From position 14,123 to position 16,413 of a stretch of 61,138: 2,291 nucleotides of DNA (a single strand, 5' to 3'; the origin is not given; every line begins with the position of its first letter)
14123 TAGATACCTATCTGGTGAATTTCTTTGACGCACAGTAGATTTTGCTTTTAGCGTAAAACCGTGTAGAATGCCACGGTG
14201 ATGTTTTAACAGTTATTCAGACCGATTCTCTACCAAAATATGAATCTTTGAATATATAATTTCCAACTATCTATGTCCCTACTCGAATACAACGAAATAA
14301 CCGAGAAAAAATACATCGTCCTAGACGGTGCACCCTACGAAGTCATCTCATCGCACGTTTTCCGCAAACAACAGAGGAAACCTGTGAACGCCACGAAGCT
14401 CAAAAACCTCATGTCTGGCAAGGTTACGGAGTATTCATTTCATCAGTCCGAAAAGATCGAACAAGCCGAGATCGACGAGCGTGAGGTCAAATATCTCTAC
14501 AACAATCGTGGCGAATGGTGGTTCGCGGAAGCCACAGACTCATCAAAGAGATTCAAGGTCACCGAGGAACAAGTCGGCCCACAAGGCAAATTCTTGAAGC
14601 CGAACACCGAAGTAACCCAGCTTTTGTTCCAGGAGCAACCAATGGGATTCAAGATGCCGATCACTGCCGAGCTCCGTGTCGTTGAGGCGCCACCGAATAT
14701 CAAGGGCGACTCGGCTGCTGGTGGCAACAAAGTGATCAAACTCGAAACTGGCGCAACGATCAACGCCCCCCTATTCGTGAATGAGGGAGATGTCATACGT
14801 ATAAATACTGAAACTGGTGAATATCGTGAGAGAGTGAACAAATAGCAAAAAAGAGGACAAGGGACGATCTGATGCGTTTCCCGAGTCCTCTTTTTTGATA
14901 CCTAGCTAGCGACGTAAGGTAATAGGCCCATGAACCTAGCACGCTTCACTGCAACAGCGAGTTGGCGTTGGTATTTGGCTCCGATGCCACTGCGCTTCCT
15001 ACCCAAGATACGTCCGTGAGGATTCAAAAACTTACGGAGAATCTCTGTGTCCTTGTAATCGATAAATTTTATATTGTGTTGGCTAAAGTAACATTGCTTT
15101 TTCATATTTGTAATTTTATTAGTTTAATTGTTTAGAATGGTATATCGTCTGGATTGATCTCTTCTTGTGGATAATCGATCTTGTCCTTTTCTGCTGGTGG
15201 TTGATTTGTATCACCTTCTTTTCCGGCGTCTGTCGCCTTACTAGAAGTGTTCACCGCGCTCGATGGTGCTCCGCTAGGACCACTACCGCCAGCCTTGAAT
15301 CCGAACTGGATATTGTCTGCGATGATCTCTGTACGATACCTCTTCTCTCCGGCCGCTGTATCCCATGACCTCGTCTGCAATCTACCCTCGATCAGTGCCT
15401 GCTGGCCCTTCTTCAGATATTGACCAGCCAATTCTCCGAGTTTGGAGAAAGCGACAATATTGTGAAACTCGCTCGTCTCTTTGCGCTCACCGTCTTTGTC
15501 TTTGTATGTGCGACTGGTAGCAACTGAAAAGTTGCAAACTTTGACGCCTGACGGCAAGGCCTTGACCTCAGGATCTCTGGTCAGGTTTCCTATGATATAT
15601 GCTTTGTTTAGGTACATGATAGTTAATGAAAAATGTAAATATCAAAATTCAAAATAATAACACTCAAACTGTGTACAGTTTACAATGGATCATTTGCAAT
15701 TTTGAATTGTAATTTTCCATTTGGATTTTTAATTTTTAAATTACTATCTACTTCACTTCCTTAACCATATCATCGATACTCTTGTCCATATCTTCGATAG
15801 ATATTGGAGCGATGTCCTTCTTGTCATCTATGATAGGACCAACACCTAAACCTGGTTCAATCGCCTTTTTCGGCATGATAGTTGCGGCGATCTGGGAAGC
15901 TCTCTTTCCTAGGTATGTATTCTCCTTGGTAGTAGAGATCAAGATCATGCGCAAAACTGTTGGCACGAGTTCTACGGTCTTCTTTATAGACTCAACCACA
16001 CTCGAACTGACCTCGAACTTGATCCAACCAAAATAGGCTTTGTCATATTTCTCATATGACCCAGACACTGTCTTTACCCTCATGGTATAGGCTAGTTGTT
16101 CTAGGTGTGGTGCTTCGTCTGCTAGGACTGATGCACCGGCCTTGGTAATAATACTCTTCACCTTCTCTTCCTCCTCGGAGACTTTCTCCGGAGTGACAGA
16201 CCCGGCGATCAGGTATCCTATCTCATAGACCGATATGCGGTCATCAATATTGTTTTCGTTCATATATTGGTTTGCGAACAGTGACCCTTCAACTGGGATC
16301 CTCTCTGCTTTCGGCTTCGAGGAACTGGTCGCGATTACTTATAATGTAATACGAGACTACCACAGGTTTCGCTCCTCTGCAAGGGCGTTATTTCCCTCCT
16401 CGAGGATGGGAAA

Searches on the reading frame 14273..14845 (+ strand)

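Call 66: search_protein_families(library=pfam, proteins=[window:14273-14845:+], max_evalue=0.00001)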
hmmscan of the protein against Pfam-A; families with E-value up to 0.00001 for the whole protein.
window:14273-14845:+ (190 aa): 3 families
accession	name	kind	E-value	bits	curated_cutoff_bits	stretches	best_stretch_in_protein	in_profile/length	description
PF09285.17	Elong-fact-P_C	-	1.9e-22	79.1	25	1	133-187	2-56/56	Elongation factor P, C-terminal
PF08207.18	EFP_N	-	1.8e-07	31.5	23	1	7-62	3-58/58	Elongation factor P (EF-P) KOW-like domain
PF01132.26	EFP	-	2.8e-06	27.7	27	0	70-123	1-53/54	Elongation factor P (EF-P) OB domain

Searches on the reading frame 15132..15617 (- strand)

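Call 66: search_protein_families(library=pfam, proteins=[window:15132-15617:-], max_evalue=0.00001)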
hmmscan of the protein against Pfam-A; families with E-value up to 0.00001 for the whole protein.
window:15132-15617:- (161 aa): 1 family
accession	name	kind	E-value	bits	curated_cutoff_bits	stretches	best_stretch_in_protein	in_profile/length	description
PF00436.31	SSB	-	2.5e-36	124.3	26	1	3-105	1-103/104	Single-strand binding protein family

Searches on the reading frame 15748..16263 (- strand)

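Call 67: search_protein_families(library=pfam, proteins=[window:15748-16263:-], max_evalue=0.00001)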
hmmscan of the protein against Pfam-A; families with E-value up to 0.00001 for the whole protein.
window:15748-16263:- (171 aa): 1 family
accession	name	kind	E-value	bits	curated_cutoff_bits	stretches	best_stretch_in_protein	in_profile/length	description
PF01250.22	Ribosomal_S6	-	5.9e-10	39.6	27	1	13-109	2-89/90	Ribosomal protein S6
